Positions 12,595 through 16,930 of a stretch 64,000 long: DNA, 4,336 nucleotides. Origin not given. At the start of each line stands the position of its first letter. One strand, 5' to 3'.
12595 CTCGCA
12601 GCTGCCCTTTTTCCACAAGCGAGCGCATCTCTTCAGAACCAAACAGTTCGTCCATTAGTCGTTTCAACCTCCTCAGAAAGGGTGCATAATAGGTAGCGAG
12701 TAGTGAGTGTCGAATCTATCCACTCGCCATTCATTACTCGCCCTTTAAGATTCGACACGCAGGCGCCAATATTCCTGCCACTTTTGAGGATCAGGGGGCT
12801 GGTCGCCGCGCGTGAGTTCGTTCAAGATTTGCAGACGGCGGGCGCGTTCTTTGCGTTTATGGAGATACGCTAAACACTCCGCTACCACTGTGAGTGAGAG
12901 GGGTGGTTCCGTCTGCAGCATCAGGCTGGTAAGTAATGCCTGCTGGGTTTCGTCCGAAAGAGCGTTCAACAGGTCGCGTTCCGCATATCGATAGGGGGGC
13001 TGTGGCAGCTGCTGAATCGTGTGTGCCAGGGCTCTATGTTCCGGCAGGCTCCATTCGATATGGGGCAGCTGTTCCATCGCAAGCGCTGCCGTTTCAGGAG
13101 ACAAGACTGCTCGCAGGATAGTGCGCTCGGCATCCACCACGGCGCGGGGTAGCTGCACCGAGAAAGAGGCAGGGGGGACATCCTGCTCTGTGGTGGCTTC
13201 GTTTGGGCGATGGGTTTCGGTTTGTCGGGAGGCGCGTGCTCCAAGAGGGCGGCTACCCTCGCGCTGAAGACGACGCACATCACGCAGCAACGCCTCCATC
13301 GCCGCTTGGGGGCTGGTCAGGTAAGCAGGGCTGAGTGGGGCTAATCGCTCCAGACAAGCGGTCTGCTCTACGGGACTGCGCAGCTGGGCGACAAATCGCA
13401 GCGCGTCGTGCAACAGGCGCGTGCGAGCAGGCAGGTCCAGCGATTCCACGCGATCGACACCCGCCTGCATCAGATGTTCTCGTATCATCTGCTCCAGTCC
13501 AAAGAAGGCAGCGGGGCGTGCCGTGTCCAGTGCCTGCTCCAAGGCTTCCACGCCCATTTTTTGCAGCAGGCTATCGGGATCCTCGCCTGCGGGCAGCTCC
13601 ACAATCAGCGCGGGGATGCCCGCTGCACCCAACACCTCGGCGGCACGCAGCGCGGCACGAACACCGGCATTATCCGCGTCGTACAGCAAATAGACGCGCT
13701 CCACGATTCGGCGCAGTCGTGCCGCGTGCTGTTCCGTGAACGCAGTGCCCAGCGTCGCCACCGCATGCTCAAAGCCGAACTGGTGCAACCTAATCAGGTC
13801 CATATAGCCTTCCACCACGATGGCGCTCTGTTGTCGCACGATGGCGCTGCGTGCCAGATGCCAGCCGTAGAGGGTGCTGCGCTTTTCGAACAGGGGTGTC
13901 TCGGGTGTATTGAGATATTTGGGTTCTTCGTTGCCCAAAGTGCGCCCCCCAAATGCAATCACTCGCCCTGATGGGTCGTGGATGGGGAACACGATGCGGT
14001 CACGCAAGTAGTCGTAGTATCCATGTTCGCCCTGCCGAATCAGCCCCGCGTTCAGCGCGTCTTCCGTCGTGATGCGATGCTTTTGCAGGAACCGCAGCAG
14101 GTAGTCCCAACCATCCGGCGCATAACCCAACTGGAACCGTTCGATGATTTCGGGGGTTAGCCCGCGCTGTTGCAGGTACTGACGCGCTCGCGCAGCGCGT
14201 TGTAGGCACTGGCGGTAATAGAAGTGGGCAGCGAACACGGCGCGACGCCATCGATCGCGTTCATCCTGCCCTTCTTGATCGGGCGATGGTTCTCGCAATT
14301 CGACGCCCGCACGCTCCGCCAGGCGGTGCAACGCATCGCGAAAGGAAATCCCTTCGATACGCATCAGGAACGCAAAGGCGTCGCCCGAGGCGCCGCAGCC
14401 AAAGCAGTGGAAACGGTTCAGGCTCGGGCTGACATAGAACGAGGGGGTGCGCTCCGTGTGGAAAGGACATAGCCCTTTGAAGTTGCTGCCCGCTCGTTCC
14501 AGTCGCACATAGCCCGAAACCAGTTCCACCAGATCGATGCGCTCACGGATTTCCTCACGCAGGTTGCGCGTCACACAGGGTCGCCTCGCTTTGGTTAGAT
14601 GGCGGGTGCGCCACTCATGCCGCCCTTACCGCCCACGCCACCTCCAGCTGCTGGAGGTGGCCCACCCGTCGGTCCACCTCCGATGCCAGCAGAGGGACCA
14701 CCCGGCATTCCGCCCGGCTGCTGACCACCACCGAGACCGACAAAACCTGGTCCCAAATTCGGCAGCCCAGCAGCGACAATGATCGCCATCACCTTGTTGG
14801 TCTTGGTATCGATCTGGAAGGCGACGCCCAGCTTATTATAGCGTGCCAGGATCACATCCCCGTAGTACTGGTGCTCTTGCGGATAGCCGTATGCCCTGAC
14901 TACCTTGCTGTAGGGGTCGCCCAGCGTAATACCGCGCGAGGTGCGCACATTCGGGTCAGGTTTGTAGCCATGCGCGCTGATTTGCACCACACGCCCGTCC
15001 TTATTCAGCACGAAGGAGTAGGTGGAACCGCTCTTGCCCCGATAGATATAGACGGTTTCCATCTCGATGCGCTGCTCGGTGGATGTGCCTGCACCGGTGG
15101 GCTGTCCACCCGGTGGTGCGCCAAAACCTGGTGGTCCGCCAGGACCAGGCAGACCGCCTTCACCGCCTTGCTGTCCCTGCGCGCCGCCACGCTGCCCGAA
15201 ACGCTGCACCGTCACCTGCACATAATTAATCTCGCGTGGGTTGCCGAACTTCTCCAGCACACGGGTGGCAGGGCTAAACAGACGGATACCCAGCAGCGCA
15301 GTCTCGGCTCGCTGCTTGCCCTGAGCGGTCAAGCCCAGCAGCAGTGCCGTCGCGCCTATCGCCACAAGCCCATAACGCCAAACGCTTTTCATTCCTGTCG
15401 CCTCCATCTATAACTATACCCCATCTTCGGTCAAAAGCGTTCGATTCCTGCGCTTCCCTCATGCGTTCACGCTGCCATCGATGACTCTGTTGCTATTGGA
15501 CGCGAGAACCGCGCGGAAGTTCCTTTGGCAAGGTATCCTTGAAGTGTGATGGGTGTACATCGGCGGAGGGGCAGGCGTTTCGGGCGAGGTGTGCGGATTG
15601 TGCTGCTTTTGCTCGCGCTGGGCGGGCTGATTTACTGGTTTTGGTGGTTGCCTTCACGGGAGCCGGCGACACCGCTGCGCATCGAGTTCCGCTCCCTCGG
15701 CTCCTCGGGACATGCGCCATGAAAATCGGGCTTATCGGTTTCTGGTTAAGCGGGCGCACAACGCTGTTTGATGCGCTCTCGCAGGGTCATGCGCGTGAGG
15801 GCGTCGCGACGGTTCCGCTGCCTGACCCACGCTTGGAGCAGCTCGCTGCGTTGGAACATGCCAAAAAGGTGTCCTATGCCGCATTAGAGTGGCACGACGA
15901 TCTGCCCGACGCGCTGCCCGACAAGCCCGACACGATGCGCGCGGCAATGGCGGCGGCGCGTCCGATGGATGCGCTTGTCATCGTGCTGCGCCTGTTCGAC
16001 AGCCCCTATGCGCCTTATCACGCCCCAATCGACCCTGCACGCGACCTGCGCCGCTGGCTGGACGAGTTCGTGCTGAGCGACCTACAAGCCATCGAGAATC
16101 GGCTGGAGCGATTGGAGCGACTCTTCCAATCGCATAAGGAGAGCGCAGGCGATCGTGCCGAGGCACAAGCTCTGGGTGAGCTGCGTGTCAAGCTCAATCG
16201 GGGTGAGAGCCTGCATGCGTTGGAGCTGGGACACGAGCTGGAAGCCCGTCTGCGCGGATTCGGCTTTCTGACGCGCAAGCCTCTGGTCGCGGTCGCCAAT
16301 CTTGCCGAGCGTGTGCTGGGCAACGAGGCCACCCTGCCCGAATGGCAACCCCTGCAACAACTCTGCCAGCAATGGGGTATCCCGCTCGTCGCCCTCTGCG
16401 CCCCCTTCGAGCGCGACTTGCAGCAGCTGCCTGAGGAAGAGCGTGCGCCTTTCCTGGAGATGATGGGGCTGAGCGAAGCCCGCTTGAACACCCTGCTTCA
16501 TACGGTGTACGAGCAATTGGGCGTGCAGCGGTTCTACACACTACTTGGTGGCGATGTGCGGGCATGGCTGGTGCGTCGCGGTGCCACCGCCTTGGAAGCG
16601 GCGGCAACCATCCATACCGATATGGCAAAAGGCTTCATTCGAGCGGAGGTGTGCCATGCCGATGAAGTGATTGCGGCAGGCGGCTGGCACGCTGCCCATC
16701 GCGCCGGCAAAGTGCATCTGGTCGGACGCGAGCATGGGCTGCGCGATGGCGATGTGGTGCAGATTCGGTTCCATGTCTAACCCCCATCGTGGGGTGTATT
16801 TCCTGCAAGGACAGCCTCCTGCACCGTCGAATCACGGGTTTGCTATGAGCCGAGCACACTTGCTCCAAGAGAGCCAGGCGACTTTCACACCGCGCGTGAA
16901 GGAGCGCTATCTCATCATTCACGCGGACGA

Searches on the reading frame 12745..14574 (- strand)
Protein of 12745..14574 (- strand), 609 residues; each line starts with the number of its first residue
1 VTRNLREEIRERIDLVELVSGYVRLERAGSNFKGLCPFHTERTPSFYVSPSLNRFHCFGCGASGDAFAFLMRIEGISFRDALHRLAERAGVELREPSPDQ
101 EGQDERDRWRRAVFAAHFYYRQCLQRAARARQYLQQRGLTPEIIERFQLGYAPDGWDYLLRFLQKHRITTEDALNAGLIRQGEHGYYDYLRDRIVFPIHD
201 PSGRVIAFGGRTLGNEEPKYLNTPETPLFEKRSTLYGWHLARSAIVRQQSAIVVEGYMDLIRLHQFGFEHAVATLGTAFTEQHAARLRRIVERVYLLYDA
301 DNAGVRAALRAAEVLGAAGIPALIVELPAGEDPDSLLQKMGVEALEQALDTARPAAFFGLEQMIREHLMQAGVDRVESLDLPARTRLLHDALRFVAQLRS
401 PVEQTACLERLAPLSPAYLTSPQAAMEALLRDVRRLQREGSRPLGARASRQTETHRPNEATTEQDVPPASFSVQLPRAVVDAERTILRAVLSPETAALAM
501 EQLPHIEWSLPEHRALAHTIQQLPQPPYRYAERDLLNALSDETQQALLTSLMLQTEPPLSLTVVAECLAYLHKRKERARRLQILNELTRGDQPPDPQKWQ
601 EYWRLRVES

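Call 38: search_protein_families(library=pfam, proteins=[window:12745-14574:-], max_evalue=0.0001)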
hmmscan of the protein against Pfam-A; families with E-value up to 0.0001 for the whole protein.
window:12745-14574:- (609 aa): 6 families
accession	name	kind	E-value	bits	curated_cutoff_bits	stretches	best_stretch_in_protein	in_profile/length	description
PF08275.17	DNAG_N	-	6.3e-43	146.4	26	1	119-241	1-127/128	DNA primase catalytic core, N-terminal domain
PF01807.25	Zn_ribbon_DnaG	-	5.7e-34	116.3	24.9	1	5-94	5-94/98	CHC2 zinc finger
PF13155.12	Toprim_2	-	1.3e-20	74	22.1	1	252-337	1-88/88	Toprim-like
PF13662.12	Toprim_4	-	2.8e-18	66.4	25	1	251-320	3-79/85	Toprim domain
PF13362.12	Toprim_3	-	1.7e-11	44.8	27.2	1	251-341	2-93/95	Toprim domain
PF01751.28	Toprim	-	1.7e-11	44.5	23.1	1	251-316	2-81/96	Toprim domain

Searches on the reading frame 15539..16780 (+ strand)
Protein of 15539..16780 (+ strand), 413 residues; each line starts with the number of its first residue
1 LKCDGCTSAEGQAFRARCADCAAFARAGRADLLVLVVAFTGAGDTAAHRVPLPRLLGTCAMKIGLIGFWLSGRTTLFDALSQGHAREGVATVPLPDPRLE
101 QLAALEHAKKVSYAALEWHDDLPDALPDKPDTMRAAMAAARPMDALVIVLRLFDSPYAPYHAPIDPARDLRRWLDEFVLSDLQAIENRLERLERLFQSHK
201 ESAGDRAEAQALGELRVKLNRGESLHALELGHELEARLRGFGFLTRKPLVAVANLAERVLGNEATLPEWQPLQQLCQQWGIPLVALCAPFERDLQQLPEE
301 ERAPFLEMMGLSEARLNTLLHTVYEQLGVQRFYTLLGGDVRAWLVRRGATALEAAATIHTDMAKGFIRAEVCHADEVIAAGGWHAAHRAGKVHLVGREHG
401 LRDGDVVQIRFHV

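Call 38: search_protein_families(library=pfam, proteins=[window:15539-16780:+], max_evalue=0.0001)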
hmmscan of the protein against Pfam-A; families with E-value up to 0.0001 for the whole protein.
window:15539-16780:+ (413 aa): 2 families
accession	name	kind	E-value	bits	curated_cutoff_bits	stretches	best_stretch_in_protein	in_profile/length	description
PF06071.19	YchF-GTPase_C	-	1.1e-23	83.6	27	1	330-411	2-83/84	Protein of unknown function (DUF933)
PF02824.27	TGS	-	3.9e-09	36.9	22.2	1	338-409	8-58/60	TGS domain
